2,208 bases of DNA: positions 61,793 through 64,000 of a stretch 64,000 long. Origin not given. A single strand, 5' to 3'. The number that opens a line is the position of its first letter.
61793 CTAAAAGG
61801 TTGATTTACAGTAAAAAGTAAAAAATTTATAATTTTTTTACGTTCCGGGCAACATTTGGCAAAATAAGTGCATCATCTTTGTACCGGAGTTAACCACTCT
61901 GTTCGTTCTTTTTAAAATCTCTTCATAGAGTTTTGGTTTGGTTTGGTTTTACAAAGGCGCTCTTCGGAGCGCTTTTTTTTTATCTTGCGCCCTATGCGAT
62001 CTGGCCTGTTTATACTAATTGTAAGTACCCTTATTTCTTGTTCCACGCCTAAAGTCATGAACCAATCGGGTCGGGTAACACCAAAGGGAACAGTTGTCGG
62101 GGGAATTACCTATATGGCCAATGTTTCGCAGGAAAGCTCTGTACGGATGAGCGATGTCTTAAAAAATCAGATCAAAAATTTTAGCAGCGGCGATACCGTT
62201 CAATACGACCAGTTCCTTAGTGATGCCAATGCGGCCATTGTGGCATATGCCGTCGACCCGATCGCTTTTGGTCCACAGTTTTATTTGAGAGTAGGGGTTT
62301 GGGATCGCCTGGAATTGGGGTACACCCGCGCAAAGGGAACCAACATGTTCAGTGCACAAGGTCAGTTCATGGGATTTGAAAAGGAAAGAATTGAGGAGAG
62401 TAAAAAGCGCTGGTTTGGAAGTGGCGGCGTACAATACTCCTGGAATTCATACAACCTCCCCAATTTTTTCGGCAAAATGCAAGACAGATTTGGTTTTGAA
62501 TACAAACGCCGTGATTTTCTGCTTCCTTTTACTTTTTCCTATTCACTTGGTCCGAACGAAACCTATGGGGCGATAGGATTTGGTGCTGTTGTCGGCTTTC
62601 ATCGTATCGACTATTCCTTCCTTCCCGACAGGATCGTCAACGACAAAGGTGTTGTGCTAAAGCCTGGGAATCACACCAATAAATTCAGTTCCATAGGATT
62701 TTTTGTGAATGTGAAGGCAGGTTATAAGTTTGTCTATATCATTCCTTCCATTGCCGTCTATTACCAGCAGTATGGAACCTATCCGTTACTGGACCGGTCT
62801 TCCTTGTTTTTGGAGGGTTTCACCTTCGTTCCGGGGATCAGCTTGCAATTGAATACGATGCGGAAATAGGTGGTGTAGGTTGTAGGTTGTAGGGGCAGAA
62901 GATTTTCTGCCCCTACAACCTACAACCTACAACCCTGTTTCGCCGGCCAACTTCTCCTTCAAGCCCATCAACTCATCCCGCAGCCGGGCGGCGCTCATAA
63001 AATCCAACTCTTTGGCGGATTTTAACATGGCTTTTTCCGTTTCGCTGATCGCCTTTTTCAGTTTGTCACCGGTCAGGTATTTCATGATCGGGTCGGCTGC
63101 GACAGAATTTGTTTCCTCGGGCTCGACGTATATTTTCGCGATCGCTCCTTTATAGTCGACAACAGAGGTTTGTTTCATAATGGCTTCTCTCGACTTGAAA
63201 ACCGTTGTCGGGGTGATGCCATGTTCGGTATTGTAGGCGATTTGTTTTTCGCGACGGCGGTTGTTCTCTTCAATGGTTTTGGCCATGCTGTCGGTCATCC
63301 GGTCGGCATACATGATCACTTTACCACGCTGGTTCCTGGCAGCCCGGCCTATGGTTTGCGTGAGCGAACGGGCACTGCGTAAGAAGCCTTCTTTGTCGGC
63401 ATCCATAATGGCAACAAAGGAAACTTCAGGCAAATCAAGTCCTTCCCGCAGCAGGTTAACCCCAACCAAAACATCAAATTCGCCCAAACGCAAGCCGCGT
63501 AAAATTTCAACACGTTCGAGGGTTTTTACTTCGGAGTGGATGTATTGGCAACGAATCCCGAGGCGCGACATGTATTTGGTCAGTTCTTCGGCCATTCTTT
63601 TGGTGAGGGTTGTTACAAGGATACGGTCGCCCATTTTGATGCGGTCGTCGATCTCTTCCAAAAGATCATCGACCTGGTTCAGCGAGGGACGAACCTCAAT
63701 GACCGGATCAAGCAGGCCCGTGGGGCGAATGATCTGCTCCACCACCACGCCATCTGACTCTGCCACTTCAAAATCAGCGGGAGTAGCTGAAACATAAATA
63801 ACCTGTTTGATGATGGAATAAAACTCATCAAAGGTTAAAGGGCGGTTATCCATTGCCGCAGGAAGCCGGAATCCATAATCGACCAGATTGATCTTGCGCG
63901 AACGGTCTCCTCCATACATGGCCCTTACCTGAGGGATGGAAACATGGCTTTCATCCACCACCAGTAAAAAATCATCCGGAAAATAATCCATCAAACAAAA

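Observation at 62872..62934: About 30-bp perfect palindrome made of GGTTGTA heptamers around the same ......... hairpin core; the uvrB stop codon is inside its arm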

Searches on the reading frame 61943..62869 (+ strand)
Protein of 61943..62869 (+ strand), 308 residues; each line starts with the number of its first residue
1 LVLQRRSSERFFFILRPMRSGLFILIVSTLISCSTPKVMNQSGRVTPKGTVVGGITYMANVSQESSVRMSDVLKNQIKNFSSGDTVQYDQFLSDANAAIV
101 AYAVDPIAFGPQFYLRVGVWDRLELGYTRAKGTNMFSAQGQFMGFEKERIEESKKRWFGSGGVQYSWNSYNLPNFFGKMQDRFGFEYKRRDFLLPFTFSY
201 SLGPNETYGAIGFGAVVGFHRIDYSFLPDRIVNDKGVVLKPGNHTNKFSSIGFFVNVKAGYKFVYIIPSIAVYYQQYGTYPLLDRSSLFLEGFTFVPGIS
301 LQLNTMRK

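Call 51: search_protein_families(library=pfam, proteins=[window:61943-62869:+], max_evalue=0.001)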
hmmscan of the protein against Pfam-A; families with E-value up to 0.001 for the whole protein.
window:61943-62869:+ (308 aa): 0 families

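Call 65: find_homologous_proteins(query=window:61994-62869:+, max_evalue=0.00001)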
Query window:61994-62869:+ (291 aa): 17 proteins with E <= 0.00001 among 565 candidates.
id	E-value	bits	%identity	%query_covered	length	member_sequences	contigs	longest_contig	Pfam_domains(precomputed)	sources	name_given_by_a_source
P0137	1.2e-178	611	100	93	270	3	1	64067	-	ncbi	-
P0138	5.6e-168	576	86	100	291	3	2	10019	-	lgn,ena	-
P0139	7.6e-164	562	83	100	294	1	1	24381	-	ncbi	ncbi:MAG: hypothetical protein ACYC1Q_03030 [Bacteroidia bacterium]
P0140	1.9e-151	521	76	100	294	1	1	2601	-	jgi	jgi:hypothetical protein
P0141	4.7e-151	520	83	92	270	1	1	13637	-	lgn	-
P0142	6.2e-150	516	76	100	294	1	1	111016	-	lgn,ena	-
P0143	4.1e-130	451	66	100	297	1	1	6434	-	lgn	-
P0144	3.6e-118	412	61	97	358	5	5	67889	-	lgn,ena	-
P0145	1.2e-116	407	64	93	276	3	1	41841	-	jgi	-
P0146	1.3e-114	400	64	92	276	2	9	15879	-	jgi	-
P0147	9.3e-114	398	59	99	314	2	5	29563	-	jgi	-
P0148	2.0e-113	396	57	99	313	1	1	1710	-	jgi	jgi:hypothetical protein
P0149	2.9e-110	386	58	98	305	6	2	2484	-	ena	-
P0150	2.3e-101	357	55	94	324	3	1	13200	-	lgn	-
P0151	2.7e-98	347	52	99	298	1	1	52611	-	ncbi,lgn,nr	ncbi:MAG: hypothetical protein GC180_11530 [Bacteroidetes bacterium]|nr:hypothetical protein [Bacter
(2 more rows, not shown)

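Call 66: find_encoding_contigs(protein=P0138, flank=4000, max_places=3)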
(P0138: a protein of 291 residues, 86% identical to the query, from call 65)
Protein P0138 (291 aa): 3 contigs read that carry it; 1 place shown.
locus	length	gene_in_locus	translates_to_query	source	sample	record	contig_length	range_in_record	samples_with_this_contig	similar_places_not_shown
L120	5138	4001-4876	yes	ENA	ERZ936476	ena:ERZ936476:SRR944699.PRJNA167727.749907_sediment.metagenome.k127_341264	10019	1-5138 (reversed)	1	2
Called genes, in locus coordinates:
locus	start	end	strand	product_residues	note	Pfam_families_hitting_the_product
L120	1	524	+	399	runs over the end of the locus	PF13585:CHU_C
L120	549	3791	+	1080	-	PF00930:DPPIV_N (faint), PF26549:Tricorn_N, PF26550:Tricorn_2nd, PF07676:PD40 (weak), PF26549:Tricorn_N, PF01979:Amidohydro_1, PF07969:Amidohydro_3 (weak)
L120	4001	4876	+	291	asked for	-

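Call 67: find_encoding_contigs(protein=P0139, flank=4000, max_places=3)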
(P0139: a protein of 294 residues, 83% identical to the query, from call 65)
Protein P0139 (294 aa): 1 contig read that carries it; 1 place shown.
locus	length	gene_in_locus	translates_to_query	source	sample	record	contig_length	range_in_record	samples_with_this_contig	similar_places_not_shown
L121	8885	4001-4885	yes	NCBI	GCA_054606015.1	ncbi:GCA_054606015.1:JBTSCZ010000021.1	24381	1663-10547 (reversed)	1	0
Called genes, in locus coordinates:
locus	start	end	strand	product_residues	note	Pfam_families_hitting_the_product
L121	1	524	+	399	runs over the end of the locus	PF13585:CHU_C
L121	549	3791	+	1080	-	PF00930:DPPIV_N (faint), PF26549:Tricorn_N, PF26550:Tricorn_2nd, PF07676:PD40 (weak), PF01979:Amidohydro_1, PF07969:Amidohydro_3 (weak)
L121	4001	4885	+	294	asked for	-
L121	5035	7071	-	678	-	PF00270:DEAD (faint), PF04851:ResIII, PF17757:UvrB_inter, PF27431:UvrB_3rd, PF00271:Helicase_C, PF12344:UvrB, PF02151:UVR (faint)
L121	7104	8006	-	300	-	PF02899:Phage_int_SAM_1, PF13495:Phage_int_SAM_4, PF00589:Phage_integrase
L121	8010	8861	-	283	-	PF11551:Omp28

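Call 68: find_encoding_contigs(protein=P0141, flank=4000, max_places=3)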
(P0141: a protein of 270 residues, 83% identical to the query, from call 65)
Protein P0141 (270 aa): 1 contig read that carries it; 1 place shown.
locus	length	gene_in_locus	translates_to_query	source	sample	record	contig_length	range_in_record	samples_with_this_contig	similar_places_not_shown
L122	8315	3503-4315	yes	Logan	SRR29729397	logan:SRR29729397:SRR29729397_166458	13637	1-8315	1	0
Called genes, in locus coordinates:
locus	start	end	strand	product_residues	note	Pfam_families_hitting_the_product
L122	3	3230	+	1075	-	?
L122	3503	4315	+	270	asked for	-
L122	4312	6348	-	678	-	PF00270:DEAD (faint), PF04851:ResIII, PF17757:UvrB_inter, PF27431:UvrB_3rd, PF00271:Helicase_C, PF12344:UvrB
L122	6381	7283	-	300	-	PF02899:Phage_int_SAM_1, PF13495:Phage_int_SAM_4, PF00589:Phage_integrase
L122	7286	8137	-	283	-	PF11551:Omp28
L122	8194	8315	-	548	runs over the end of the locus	PF19494:DUF6029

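Call 69: find_encoding_contigs(protein=P0142, flank=4000, max_places=3)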
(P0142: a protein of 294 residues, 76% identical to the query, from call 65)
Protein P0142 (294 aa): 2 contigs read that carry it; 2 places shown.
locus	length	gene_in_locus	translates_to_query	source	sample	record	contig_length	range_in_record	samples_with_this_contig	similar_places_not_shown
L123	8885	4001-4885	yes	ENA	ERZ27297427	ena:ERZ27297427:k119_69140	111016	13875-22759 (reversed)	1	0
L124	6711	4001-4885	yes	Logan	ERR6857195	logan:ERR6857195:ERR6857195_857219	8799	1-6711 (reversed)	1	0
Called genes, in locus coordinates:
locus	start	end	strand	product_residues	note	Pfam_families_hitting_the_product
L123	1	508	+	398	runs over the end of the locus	PF13585:CHU_C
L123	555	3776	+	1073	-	PF00930:DPPIV_N (faint), PF26549:Tricorn_N, PF26550:Tricorn_2nd, PF07676:PD40 (weak), PF26549:Tricorn_N, PF01979:Amidohydro_1, PF07969:Amidohydro_3 (weak)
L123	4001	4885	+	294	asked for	-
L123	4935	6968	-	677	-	PF00270:DEAD (faint), PF04851:ResIII, PF17757:UvrB_inter, PF27431:UvrB_3rd, PF00271:Helicase_C, PF12344:UvrB, PF02151:UVR (weak)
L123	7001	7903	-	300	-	PF02899:Phage_int_SAM_1, PF13495:Phage_int_SAM_4, PF00589:Phage_integrase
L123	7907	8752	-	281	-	PF11551:Omp28 (weak)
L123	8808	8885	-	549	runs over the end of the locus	PF19494:DUF6029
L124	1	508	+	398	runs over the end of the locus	PF13585:CHU_C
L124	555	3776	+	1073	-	PF00930:DPPIV_N (faint), PF26549:Tricorn_N, PF26550:Tricorn_2nd, PF07676:PD40 (weak), PF26549:Tricorn_N, PF01979:Amidohydro_1, PF07969:Amidohydro_3 (weak)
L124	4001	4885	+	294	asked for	-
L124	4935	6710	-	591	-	?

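Call 76: find_encoding_contigs(protein=P0140, flank=1500, max_places=2)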
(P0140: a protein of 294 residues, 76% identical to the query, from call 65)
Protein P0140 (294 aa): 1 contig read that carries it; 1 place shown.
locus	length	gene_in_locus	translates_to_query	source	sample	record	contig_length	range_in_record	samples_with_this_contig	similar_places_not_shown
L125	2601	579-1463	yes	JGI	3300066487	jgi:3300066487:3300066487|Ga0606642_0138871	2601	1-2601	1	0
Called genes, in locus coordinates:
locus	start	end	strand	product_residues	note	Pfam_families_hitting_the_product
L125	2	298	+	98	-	?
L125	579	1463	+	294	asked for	-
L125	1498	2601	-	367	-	PF00271:Helicase_C, PF12344:UvrB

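Call 77: find_encoding_contigs(protein=P0143, flank=1500, max_places=2)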
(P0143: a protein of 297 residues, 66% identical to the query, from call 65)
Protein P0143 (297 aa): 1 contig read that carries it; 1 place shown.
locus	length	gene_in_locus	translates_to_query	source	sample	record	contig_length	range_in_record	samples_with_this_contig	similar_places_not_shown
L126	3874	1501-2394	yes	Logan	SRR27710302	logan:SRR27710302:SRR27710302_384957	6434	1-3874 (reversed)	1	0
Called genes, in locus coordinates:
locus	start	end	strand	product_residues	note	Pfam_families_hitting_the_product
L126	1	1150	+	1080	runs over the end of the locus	PF26549:Tricorn_N, PF26550:Tricorn_2nd, PF07676:PD40 (weak), PF26550:Tricorn_2nd (weak), PF26549:Tricorn_N (weak), PF26549:Tricorn_N, PF01979:Amidohydro_1, PF07969:Amidohydro_3, +2 more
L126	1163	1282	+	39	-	-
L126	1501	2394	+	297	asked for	-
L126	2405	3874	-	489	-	?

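Call 78: find_encoding_contigs(protein=P0144, flank=1500, max_places=3)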
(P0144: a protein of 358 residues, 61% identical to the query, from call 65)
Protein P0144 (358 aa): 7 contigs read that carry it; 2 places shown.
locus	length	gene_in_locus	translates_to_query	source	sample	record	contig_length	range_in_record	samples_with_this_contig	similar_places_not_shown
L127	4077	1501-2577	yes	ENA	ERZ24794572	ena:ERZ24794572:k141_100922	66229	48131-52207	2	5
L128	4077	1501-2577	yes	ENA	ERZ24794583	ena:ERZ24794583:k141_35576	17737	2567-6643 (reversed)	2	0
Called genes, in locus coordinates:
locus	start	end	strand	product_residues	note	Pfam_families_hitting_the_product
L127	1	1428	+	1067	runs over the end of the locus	PF00930:DPPIV_N (faint), PF26549:Tricorn_N, PF26550:Tricorn_2nd, PF07676:PD40 (weak), PF26549:Tricorn_N, PF01979:Amidohydro_1, PF07969:Amidohydro_3 (weak)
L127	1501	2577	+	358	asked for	-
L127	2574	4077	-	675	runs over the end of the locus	PF00270:DEAD (faint), PF04851:ResIII, PF17757:UvrB_inter, PF27431:UvrB_3rd, PF00271:Helicase_C, PF12344:UvrB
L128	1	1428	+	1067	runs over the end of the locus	PF00930:DPPIV_N (faint), PF26549:Tricorn_N, PF26550:Tricorn_2nd, PF07676:PD40 (weak), PF26549:Tricorn_N, PF01979:Amidohydro_1, PF07969:Amidohydro_3 (weak)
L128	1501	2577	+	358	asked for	-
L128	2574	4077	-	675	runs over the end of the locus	PF00270:DEAD (faint), PF04851:ResIII, PF17757:UvrB_inter, PF27431:UvrB_3rd, PF00271:Helicase_C, PF12344:UvrB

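Call 79: find_encoding_contigs(protein=P0145, flank=1500, max_places=2)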
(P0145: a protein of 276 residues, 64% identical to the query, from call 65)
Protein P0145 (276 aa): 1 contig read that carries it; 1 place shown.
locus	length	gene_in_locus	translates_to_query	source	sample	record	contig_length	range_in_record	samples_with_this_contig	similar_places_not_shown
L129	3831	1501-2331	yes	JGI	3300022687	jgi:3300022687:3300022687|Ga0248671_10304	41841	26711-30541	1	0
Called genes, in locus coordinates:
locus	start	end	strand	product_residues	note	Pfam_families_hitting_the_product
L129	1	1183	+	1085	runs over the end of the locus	PF00930:DPPIV_N (faint), PF26549:Tricorn_N, PF26550:Tricorn_2nd, PF07676:PD40 (weak), PF26549:Tricorn_N, PF01979:Amidohydro_1, PF07969:Amidohydro_3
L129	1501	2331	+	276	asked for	-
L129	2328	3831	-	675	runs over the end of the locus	PF00270:DEAD (faint), PF04851:ResIII, PF17757:UvrB_inter, PF27431:UvrB_3rd, PF00271:Helicase_C, PF12344:UvrB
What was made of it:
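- Comparative data, with conserved synteny (calls 66-69, 76-79): Beyond them, two different genes continue in the same order and orientation as in eight independent assemblies (calls 66-69, 76-79).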

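Call 81: find_encoding_contigs(protein=P0142, flank=10000, max_places=1)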
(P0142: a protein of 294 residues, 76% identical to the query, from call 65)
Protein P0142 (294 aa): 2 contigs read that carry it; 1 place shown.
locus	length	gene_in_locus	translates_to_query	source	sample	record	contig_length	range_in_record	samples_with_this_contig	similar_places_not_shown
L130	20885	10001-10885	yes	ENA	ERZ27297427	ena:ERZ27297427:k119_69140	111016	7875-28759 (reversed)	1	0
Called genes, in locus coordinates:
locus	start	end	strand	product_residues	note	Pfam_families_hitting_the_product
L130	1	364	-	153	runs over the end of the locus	-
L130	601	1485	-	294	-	PF02678:Pirin, PF05726:Pirin_C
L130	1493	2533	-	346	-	PF14870:PSII_BNR, PF15902:Sortilin-Vps10 (faint), PF25852:DUF6242_C (faint)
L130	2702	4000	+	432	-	PF02646:RmuC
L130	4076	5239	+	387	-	PF00586:AIRS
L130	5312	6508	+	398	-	PF13585:CHU_C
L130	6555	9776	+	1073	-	PF00930:DPPIV_N (faint), PF26549:Tricorn_N, PF26550:Tricorn_2nd, PF07676:PD40 (weak), PF26549:Tricorn_N, PF01979:Amidohydro_1, PF07969:Amidohydro_3 (weak)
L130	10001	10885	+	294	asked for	-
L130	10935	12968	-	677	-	PF00270:DEAD (faint), PF04851:ResIII, PF17757:UvrB_inter, PF27431:UvrB_3rd, PF00271:Helicase_C, PF12344:UvrB, PF02151:UVR (weak)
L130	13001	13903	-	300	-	PF02899:Phage_int_SAM_1, PF13495:Phage_int_SAM_4, PF00589:Phage_integrase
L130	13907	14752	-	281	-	PF11551:Omp28 (weak)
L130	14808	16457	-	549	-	PF19494:DUF6029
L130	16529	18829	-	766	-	PF01839:FG-GAP (faint), PF14783:BBS2_Mid (faint), PF13517:FG-GAP_3, PF18962:Por_Secre_tail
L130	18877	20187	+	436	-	PF01225:Mur_ligase (weak), PF08245:Mur_ligase_M, PF02875:Mur_ligase_C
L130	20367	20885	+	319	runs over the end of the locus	PF04773:FecR, PF16344:FecR_C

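Call 82: find_encoding_contigs(protein=P0139, flank=10000, max_places=1)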
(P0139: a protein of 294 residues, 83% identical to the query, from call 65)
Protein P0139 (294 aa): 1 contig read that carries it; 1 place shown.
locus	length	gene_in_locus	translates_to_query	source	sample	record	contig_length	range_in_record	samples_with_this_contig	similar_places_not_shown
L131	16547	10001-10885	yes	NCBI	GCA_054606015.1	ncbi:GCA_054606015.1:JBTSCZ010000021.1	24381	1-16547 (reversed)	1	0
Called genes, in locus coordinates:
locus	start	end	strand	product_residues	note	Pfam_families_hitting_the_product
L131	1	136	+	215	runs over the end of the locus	PF00730:HhH-GPD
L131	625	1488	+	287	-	PF00561:Abhydrolase_1, PF12146:Hydrolase_4, PF12697:Abhydrolase_6, PF03096:Ndr (weak)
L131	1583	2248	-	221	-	-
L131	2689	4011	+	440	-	PF02646:RmuC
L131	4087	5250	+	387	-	PF00586:AIRS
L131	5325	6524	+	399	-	PF13585:CHU_C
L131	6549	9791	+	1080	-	PF00930:DPPIV_N (faint), PF26549:Tricorn_N, PF26550:Tricorn_2nd, PF07676:PD40 (weak), PF01979:Amidohydro_1, PF07969:Amidohydro_3 (weak)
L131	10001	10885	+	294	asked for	-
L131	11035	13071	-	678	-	PF00270:DEAD (faint), PF04851:ResIII, PF17757:UvrB_inter, PF27431:UvrB_3rd, PF00271:Helicase_C, PF12344:UvrB, PF02151:UVR (faint)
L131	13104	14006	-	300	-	PF02899:Phage_int_SAM_1, PF13495:Phage_int_SAM_4, PF00589:Phage_integrase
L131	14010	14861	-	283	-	PF11551:Omp28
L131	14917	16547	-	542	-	PF19494:DUF6029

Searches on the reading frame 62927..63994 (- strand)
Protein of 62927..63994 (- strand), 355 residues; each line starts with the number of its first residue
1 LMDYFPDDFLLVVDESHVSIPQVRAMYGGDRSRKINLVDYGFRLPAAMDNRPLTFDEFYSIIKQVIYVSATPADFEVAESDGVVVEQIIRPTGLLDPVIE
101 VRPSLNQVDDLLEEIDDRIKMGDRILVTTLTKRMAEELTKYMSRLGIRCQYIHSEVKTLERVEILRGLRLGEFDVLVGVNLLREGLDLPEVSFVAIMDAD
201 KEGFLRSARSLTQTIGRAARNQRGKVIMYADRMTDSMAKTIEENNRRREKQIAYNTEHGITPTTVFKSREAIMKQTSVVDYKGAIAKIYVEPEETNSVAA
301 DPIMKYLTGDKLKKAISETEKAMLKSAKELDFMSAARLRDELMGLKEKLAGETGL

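Call 12: find_homologous_proteins(query=window:62927-63994:-, max_evalue=1e-30)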
Query window:62927-63994:- (355 aa): 8000 proteins with E <= 1e-30 among 8000 candidates; the best 120 are listed.
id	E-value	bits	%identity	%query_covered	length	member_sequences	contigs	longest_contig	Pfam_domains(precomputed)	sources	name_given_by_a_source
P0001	1.1e-167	575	75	98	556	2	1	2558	PF17757.7,PF00271.38,PF27431.1,PF12344.15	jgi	jgi:excinuclease ABC subunit B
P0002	1.7e-167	575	75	98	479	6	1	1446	PF17757.7,PF00271.38,PF27431.1,PF12344.15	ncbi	ncbi:MAG: helicase-related protein, partial [Bacteroidota bacterium]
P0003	4.2e-167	573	73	99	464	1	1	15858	PF02151.26,PF17757.7,PF00271.38,PF27431.1,PF12344.15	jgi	-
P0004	1.7e-166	571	74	99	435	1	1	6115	PF00271.38,PF27431.1,PF12344.15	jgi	jgi:excinuclease ABC subunit B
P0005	5.1e-166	570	75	98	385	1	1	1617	PF02151.26,PF00271.38,PF27431.1,PF12344.15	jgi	jgi:excinuclease ABC subunit B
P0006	6.2e-166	569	72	98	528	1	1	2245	PF17757.7,PF00271.38,PF27431.1,PF12344.15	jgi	-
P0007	6.4e-166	569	76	98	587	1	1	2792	PF02151.26,PF17757.7,PF00271.38,PF27431.1,PF12344.15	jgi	jgi:excinuclease ABC subunit B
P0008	8.1e-166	569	74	98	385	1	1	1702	PF02151.26,PF00271.38,PF27431.1,PF12344.15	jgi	jgi:excinuclease ABC subunit B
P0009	1.5e-165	568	73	99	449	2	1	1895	PF02151.26,PF00271.38,PF27431.1,PF12344.15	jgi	-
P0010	2.1e-165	568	74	98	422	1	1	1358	PF02151.26,PF00271.38,PF27431.1,PF12344.15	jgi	jgi:excinuclease ABC subunit B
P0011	2.5e-165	567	72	98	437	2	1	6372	PF02151.26,PF00271.38,PF27431.1,PF12344.15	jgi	jgi:excinuclease ABC subunit B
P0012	2.6e-165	567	73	99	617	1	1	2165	PF02151.26,PF17757.7,PF00271.38,PF27431.1,PF12344.15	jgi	-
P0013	2.9e-165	567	73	99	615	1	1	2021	PF17757.7,PF00271.38,PF27431.1,PF12344.15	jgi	jgi:excinuclease ABC subunit B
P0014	3.8e-165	567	72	98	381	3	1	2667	PF02151.26,PF00271.38,PF27431.1,PF12344.15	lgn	-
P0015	4.3e-165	567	73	99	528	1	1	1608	PF17757.7,PF00271.38,PF27431.1,PF12344.15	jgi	jgi:excinuclease ABC subunit B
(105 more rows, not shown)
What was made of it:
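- Tried and rejected: The first UvrB homologue search returned at most 78% identity (call 12).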
